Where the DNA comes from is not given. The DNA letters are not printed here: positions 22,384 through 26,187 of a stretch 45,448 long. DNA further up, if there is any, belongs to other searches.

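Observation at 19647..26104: Two-gene operon encoding giant head-less coiled-coil proteins (1167 aa and 956 aa), wedged between xerD-deoB and ruvB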

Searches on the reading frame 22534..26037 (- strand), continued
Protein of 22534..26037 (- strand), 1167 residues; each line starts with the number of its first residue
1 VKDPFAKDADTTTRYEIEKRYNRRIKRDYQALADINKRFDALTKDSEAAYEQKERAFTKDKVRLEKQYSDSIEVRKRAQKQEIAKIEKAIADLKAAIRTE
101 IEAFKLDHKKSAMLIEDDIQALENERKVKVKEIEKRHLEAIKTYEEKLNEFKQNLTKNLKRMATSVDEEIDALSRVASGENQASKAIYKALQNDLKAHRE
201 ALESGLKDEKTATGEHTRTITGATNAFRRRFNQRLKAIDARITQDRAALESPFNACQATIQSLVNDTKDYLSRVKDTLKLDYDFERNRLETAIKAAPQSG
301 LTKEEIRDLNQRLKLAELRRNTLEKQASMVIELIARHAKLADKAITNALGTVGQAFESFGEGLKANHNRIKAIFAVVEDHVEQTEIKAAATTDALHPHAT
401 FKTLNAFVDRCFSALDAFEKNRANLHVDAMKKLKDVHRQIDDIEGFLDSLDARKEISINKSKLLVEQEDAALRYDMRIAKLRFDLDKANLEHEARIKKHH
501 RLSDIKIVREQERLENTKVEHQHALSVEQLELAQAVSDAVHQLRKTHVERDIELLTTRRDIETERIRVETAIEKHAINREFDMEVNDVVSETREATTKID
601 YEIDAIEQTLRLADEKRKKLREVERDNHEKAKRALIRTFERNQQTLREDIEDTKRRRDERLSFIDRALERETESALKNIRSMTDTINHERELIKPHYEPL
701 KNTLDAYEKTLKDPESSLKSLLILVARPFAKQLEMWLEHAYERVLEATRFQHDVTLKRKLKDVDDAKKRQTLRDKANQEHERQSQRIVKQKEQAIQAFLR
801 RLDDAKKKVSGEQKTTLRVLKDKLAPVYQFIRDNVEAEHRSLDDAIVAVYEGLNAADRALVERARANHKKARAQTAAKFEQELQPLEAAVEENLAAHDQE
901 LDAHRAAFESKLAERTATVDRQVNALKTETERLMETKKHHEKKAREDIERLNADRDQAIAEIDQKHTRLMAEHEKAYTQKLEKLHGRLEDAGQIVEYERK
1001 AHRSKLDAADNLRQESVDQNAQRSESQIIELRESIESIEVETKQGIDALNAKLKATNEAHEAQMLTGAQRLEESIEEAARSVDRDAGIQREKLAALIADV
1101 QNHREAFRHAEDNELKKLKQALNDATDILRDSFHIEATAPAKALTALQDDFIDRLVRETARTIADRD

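Call 90: fold_search(model_id=the predicted structure, library=viral)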
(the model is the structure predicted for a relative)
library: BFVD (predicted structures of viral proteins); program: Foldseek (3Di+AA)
matches with E <= 10: 317; with E <= 0.001: 0
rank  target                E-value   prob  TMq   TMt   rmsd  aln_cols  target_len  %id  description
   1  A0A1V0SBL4            2.1e-03  0.93  0.08  0.14  114.2       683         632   13  Uncharacterized protein [Catovirus CTV1]
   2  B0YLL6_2              2.2e-03  0.72  0.11  0.10  71.8      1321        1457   13  Uncharacterized protein [Glossina hytrovirus (isolate Glossina pallidipes/Ethiopia/Seibersdorf/-)]
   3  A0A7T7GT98            2.3e-03  0.69  0.07  0.09  51.8       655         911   13  (no name in the UniProt tables at hand)
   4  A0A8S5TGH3            3.1e-03  0.47  0.06  0.08  56.7       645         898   11  STRUCTURAL MAINTENANCE OF CHROMOSOMES PROTEIN [Myoviridae sp. ctIty1]
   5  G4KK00                5.3e-03  0.51  0.07  0.09  68.8       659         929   12  (no name in the UniProt tables at hand)
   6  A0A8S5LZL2            1.5e-02  0.20  0.07  0.07  63.1      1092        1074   12  Chromosome segregation protein [Siphoviridae sp. ctM7c3]
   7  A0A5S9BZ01            1.8e-02  0.87  0.12  0.11  37.3       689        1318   13  DNA repair exonuclease [Tenacibaculum phage PTm1]
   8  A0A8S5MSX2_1          2.7e-02  0.35  0.10  0.10  57.3      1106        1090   12  Tail tape measure protein [Siphoviridae sp. ctDcW16]
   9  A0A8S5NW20            3.9e-02  0.91  0.09  0.15  52.3       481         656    9  Minor tail protein [Siphoviridae sp. ctVzN31]
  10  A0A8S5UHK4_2          3.9e-02  0.14  0.06  0.07  78.1       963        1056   13  Trimeric coiled-coil viral fiber [Siphoviridae sp. ctZd434]
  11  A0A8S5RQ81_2          4.3e-02  0.35  0.09  0.10  89.3       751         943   12  (no name in the UniProt tables at hand)
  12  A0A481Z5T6            4.3e-02  0.18  0.06  0.08  59.2       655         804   13  Chromosome segregation ATPase [Pithovirus LCPAC103]
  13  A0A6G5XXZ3            5.3e-02  0.51  0.08  0.11  65.2       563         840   13  (no name in the UniProt tables at hand)
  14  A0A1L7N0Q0            5.3e-02  0.21  0.07  0.09  61.5       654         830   13  Putative SbcC-ATPase [Ralstonia phage RP12]
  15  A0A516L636            5.3e-02  0.20  0.08  0.11  49.4       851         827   13  (no name in the UniProt tables at hand)
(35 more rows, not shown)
